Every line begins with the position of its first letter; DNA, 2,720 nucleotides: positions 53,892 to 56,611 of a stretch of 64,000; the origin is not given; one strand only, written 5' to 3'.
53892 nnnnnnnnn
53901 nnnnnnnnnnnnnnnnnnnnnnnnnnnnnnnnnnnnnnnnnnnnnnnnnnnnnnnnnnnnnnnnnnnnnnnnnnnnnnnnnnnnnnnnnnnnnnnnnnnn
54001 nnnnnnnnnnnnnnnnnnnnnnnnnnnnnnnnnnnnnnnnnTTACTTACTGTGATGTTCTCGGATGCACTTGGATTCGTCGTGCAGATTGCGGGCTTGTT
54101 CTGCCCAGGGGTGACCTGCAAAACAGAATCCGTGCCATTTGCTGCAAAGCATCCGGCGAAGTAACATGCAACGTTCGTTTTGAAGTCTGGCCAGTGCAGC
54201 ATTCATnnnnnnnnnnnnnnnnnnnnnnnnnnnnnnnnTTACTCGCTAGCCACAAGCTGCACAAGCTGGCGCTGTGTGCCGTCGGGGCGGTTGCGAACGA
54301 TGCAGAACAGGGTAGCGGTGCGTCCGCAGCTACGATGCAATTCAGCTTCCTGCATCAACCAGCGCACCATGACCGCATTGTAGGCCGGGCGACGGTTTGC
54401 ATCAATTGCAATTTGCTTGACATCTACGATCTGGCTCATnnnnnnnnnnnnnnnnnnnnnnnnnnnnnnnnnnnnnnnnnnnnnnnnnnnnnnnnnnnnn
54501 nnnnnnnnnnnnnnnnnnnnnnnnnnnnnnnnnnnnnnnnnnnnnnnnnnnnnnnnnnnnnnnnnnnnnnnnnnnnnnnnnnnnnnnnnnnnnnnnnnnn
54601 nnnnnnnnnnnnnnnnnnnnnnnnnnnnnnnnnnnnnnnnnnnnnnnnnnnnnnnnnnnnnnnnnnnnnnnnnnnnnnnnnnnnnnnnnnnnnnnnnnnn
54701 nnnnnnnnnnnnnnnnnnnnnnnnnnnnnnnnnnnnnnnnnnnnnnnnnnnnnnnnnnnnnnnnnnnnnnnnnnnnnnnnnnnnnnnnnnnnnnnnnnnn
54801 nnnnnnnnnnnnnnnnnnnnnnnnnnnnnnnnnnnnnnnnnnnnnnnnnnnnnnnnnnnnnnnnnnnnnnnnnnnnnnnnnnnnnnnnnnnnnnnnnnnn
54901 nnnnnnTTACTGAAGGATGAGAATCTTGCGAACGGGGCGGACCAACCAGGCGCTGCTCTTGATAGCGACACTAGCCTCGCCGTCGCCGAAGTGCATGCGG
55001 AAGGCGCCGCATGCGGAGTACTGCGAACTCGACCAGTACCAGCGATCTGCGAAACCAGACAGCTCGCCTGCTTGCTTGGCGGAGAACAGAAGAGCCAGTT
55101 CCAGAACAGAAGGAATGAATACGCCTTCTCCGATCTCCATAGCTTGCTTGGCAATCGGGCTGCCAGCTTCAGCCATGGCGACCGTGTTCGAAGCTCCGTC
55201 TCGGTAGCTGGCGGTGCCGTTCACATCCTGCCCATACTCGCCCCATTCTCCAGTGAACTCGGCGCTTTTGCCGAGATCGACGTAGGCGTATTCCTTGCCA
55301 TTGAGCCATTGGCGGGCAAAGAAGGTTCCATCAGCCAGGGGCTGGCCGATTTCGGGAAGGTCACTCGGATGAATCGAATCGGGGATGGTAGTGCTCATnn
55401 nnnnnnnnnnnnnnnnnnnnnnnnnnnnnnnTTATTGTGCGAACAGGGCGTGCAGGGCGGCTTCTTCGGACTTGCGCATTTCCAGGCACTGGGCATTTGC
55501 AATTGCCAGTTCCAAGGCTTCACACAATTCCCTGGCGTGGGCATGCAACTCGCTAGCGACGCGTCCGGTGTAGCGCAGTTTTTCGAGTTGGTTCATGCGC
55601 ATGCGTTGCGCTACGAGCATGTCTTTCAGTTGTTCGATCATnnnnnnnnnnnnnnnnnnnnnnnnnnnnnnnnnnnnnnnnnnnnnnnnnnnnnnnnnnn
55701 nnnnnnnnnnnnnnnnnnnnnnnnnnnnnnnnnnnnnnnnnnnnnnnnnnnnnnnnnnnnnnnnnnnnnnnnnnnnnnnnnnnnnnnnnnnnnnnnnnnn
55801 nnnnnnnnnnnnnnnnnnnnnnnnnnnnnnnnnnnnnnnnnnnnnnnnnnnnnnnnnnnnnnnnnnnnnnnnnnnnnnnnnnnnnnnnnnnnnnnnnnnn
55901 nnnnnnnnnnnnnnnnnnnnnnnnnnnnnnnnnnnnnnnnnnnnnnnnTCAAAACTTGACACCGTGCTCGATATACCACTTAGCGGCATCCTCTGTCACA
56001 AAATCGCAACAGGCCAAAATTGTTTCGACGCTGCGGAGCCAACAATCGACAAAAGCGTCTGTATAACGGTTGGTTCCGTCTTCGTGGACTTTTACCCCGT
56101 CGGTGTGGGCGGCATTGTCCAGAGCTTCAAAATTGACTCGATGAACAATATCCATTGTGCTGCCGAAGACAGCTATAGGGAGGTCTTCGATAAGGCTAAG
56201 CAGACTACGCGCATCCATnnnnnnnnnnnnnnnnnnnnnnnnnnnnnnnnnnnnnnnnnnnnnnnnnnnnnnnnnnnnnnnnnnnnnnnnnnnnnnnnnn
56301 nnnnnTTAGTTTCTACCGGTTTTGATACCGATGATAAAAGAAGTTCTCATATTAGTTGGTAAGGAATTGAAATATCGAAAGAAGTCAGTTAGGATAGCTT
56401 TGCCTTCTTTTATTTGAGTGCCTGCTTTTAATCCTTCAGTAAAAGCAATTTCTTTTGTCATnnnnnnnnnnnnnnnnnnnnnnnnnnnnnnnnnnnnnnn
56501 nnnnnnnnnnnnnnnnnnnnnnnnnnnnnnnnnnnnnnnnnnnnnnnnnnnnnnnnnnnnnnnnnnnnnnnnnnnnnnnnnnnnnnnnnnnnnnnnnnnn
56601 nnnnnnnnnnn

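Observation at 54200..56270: High-GC island (about 58-60% GC) inside the AT-rich phage genome, carrying a duplicated host-style sigma70 promoter/5'UTR/SD module that drives unrelated small ORFs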

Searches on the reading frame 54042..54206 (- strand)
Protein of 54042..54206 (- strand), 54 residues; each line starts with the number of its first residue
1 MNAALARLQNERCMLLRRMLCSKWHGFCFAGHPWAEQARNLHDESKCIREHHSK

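Call 25: search_protein_families(library=pfam, max_evalue=0.1, proteins=[window:54042-54206:-])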
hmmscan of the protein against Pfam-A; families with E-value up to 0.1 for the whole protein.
window:54042-54206:- (54 aa): 0 families

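Call 26: search_protein_families(library=phrogs, max_evalue=0.01, proteins=[window:54042-54206:-])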
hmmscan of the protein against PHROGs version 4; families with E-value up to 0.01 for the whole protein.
window:54042-54206:- (54 aa): 1 family
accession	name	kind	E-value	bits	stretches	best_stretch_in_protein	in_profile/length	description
phrog_9686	-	unknown function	5.6e-26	91.1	1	1-53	1-53/53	-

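Call 104: search_protein_families(library=padloc, max_evalue=0.01, proteins=[window:54042-54206:-])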
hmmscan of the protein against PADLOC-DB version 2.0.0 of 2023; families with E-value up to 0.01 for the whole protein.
window:54042-54206:- (54 aa): 0 families

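Call 105: search_protein_families(library=ncbifam, max_evalue=0.01, proteins=[window:54042-54206:-])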
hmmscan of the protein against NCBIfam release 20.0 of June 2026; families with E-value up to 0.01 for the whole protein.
window:54042-54206:- (54 aa): 0 families

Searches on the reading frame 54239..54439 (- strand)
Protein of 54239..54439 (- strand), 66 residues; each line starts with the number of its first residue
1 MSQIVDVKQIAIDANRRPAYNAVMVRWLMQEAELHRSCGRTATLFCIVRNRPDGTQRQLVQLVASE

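Call 25: search_protein_families(library=pfam, max_evalue=0.1, proteins=[window:54239-54439:-])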
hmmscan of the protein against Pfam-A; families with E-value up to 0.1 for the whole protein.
window:54239-54439:- (66 aa): 0 families

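Call 26: search_protein_families(library=phrogs, max_evalue=0.01, proteins=[window:54239-54439:-])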
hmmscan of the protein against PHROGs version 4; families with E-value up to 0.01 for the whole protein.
window:54239-54439:- (66 aa): 0 families

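Call 39: search_solved_structures(query=window:54239-54439:-, max_evalue=10)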
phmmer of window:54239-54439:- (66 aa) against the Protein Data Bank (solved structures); distinct sequences matched with E-value up to 10: 0.

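Call 104: search_protein_families(library=padloc, max_evalue=0.01, proteins=[window:54239-54439:-])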
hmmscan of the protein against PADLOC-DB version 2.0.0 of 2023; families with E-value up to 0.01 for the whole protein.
window:54239-54439:- (66 aa): 0 families

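Call 105: search_protein_families(library=ncbifam, max_evalue=0.01, proteins=[window:54239-54439:-])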
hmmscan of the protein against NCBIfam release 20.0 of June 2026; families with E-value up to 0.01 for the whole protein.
window:54239-54439:- (66 aa): 0 families

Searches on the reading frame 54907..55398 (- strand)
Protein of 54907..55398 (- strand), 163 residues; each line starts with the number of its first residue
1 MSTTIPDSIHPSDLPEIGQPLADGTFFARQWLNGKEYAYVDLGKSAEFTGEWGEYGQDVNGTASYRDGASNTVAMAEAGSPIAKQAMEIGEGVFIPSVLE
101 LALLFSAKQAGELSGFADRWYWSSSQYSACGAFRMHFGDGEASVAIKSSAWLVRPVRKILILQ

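Call 25: search_protein_families(library=pfam, max_evalue=0.1, proteins=[window:54907-55398:-])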
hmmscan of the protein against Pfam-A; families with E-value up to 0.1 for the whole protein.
window:54907-55398:- (163 aa): 1 family
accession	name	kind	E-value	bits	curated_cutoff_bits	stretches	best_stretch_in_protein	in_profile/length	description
PF07603.17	Lcl_C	-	0.00017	22.3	34.9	1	95-157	47-117/117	Lcl C-terminal domain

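Call 26: search_protein_families(library=phrogs, max_evalue=0.01, proteins=[window:54907-55398:-])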
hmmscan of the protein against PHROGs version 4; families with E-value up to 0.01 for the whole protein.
window:54907-55398:- (163 aa): 1 family
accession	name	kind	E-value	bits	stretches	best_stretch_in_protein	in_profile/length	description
phrog_4245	-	unknown function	1.1e-32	114.7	1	3-161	410-581/583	-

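Call 38: search_solved_structures(query=window:54907-55398:-, max_evalue=1)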
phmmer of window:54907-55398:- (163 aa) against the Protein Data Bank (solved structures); distinct sequences matched with E-value up to 1: 0.

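Call 82: find_homologous_proteins(query=window:54907-55398:-, max_evalue=0.00001)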
Query window:54907-55398:- (163 aa): 233 proteins with E <= 0.00001 among 282 candidates; the best 120 are listed.
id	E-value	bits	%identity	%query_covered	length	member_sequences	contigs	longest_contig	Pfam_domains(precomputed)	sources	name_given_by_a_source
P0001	8.4e-101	353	98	100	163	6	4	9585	-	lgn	-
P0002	7.4e-95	333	93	100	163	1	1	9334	-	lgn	-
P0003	6.1e-89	314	89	100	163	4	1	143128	-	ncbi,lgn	ncbi:TPA: hypothetical protein ACKSYC_005565 [Pseudomonas aeruginosa]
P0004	4.2e-88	311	87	100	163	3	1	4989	-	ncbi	ncbi:hypothetical protein ACSWMZ_006060 [Pseudomonas aeruginosa]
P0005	1.5e-87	310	88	100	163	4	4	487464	PF07603.18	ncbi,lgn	ncbi:TPA: hypothetical protein ACRNYL_000497 [Pseudomonas aeruginosa]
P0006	1.6e-87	310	87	100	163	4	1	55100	-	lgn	-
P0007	3.9e-87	308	87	100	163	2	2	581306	PF07603.18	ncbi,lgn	ncbi:hypothetical protein ACR6D4_000887 [Pseudomonas aeruginosa]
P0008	7.1e-87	307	87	100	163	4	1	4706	-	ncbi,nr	ncbi:TPA: DUF1566 domain-containing protein [Pseudomonas aeruginosa]|nr:DUF1566 domain-containing pr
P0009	1.2e-86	307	88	100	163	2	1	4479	-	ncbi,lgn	ncbi:hypothetical protein ACOKYS_006384 [Pseudomonas aeruginosa]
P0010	1.4e-86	306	88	100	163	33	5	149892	-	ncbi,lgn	ncbi:TPA: hypothetical protein ACRN0X_003919 [Pseudomonas aeruginosa]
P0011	3.8e-86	305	87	100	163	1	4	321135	-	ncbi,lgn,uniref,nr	ncbi:DUF1566 domain-containing protein [Pseudomonas aeruginosa]|uniref:DUF1566 domain-containing pro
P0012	4.3e-86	305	88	99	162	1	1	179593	-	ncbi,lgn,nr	ncbi:hypothetical protein I5M10_12460 [Pseudomonas aeruginosa]|nr:hypothetical protein [Pseudomonas 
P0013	6.4e-86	304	87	100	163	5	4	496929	-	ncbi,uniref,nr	ncbi:DUF1566 domain-containing protein [Pseudomonas aeruginosa]|uniref:DUF1566 domain-containing pro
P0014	6.7e-86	304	86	100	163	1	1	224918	-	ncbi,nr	ncbi:TPA: hypothetical protein L4S36_001288 [Pseudomonas aeruginosa]|nr:hypothetical protein [Pseudo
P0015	6.8e-86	304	87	99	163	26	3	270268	-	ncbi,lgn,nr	ncbi:hypothetical protein N0687_04990 [Pseudomonas aeruginosa]|nr:hypothetical protein [Pseudomonas 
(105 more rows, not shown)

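Call 87: predict_structure(alignment_id=A2)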
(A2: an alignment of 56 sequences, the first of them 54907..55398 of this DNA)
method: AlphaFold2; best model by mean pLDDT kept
length: 163 residues; sequences in the alignment: 56
mean_pLDDT: 50.6   pTM: 0.46
mean pLDDT of the five models: 50.6, 45.3, 42.4, 41.9, 38.1
residues with pLDDT >= 90: 1; 70-90: 29; 50-70: 37; < 50: 96
segments of 3 or more residues with pLDDT < 50: 1-3, 45-69, 71-73, 75-86, 88-100, 116-153
pLDDT, mean of each block of 10 residues (from residue 1): 68 77 69 73 45 29 31 39 46 42 55 52 42 32 36 62 86
secondary structure, 60 per line:
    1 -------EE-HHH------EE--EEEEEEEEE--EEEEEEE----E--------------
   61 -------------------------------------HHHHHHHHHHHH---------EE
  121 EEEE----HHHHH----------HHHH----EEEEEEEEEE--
elements in order: E24-32 E35-41 H98-109 E119-124 H129-133 H144-147 E152-161

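Call 88: search_solved_structures(query=A2, max_evalue=10, show_alignments=2)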
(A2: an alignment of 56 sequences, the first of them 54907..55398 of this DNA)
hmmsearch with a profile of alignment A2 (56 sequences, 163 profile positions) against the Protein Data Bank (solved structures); distinct sequences matched with E-value up to 10: 2.
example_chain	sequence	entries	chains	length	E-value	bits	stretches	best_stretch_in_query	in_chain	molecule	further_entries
8q4e_A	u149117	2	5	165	0.012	18.6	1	95-157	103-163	HbP1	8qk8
7mwq_B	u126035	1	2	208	4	10.4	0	57-89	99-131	LHD29B53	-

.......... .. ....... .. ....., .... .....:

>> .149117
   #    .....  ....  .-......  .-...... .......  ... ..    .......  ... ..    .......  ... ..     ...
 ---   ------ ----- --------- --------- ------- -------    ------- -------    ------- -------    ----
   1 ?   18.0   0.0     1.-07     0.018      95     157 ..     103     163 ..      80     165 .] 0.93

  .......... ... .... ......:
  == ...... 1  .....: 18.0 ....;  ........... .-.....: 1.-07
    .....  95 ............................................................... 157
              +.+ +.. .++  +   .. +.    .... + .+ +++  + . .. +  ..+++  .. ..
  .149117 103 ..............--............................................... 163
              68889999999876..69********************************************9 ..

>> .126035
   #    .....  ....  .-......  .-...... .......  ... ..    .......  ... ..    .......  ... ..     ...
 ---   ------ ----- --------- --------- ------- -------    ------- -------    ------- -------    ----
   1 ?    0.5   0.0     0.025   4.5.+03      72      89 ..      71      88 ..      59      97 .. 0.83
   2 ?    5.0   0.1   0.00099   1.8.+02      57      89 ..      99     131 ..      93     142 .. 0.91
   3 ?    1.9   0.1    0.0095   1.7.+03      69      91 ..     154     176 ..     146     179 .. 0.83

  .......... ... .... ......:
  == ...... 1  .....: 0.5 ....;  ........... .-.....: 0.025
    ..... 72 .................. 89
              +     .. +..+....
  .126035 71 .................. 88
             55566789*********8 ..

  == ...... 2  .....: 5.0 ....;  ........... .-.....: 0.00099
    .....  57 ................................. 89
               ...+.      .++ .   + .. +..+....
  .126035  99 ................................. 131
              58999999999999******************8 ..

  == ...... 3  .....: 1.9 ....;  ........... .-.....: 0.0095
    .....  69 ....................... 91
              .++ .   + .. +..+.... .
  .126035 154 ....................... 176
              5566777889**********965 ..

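Call 89: search_protein_families(library=pfam, alignment_id=A2, max_evalue=0.01)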
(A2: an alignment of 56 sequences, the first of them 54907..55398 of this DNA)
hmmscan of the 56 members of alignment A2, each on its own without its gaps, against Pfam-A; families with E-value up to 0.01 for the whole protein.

A. member 1, window:54907-55398:- (163 aa): 1 family
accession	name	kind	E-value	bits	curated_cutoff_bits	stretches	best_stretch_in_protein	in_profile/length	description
PF07603.17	Lcl_C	-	0.00017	22.3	34.9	1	95-157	47-117/117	Lcl C-terminal domain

B. families by the number of members that match (of 56 scanned): 1 family
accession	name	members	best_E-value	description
PF07603.17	Lcl_C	56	6.8e-07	Lcl C-terminal domain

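Call 104: search_protein_families(library=padloc, max_evalue=0.01, proteins=[window:54907-55398:-])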
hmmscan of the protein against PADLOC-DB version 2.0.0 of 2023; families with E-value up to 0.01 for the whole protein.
window:54907-55398:- (163 aa): 0 families

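Call 105: search_protein_families(library=ncbifam, max_evalue=0.01, proteins=[window:54907-55398:-])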
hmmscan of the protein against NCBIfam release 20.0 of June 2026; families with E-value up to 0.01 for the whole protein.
window:54907-55398:- (163 aa): 0 families

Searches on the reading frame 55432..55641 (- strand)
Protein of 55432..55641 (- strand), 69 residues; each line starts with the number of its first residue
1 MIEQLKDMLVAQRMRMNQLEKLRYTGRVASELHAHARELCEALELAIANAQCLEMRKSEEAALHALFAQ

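Call 25: search_protein_families(library=pfam, max_evalue=0.1, proteins=[window:55432-55641:-])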
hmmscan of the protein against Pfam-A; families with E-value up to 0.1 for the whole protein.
window:55432-55641:- (69 aa): 0 families

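Call 26: search_protein_families(library=phrogs, max_evalue=0.01, proteins=[window:55432-55641:-])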
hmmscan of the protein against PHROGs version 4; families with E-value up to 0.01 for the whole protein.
window:55432-55641:- (69 aa): 0 families

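Call 40: search_solved_structures(query=window:55432-55641:-, max_evalue=10)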
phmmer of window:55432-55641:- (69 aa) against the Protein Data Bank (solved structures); distinct sequences matched with E-value up to 10: 1.
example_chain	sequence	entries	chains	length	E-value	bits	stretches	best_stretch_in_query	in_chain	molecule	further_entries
7chl_A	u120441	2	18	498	0.9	13.5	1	26-55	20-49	Hybrid Arabinose isomerase | L-arabinose isomerase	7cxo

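Call 104: search_protein_families(library=padloc, max_evalue=0.01, proteins=[window:55432-55641:-])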
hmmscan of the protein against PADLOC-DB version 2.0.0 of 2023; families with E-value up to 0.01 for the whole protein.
window:55432-55641:- (69 aa): 0 families

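Call 105: search_protein_families(library=ncbifam, max_evalue=0.01, proteins=[window:55432-55641:-])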
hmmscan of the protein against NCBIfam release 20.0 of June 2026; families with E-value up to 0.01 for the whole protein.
window:55432-55641:- (69 aa): 0 families

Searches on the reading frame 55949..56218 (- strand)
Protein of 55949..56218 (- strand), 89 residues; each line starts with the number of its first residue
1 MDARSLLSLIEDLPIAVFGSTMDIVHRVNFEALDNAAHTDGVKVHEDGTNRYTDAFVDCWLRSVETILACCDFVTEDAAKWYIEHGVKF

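Call 25: search_protein_families(library=pfam, max_evalue=0.1, proteins=[window:55949-56218:-])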
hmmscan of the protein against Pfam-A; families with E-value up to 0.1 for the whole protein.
window:55949-56218:- (89 aa): 0 families

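Call 26: search_protein_families(library=phrogs, max_evalue=0.01, proteins=[window:55949-56218:-])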
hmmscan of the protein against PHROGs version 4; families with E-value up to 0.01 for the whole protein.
window:55949-56218:- (89 aa): 0 families

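Call 41: search_solved_structures(query=window:55949-56218:-, max_evalue=10)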
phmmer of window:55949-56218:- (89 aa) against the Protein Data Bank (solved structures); distinct sequences matched with E-value up to 10: 5.
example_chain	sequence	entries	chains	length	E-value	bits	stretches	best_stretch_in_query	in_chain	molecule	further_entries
3osu_A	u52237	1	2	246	0.23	15.1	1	9-48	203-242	3-oxoacyl-[acyl-carrier-protein] reductase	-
3sj7_A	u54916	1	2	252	0.24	15.1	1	9-48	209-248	3-oxoacyl-(Acyl-carrier-protein) reductase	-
3f9i_A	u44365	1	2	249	0.53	14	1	8-48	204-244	3-oxoacyl-[acyl-carrier-protein] reductase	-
4jro_A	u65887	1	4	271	1.5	12.5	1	2-48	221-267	FabG protein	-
3ftp_A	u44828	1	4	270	1.8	12.3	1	9-48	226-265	3-oxoacyl-[acyl-carrier protein] reductase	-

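Call 104: search_protein_families(library=padloc, max_evalue=0.01, proteins=[window:55949-56218:-])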
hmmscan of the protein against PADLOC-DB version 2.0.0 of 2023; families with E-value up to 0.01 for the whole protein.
window:55949-56218:- (89 aa): 0 families

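Call 105: search_protein_families(library=ncbifam, max_evalue=0.01, proteins=[window:55949-56218:-])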
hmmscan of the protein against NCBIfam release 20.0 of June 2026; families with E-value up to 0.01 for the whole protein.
window:55949-56218:- (89 aa): 0 families

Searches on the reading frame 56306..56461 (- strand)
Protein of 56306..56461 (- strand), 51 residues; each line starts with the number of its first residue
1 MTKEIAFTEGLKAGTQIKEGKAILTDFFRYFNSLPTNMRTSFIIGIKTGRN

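Call 25: search_protein_families(library=pfam, max_evalue=0.1, proteins=[window:56306-56461:-])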
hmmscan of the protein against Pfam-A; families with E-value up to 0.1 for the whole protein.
window:56306-56461:- (51 aa): 0 families

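Call 26: search_protein_families(library=phrogs, max_evalue=0.01, proteins=[window:56306-56461:-])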
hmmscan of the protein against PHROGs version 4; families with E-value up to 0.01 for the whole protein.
window:56306-56461:- (51 aa): 1 family
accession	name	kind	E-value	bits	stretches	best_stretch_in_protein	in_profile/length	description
phrog_38004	-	unknown function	0.0089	17.2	1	10-49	16-55/58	-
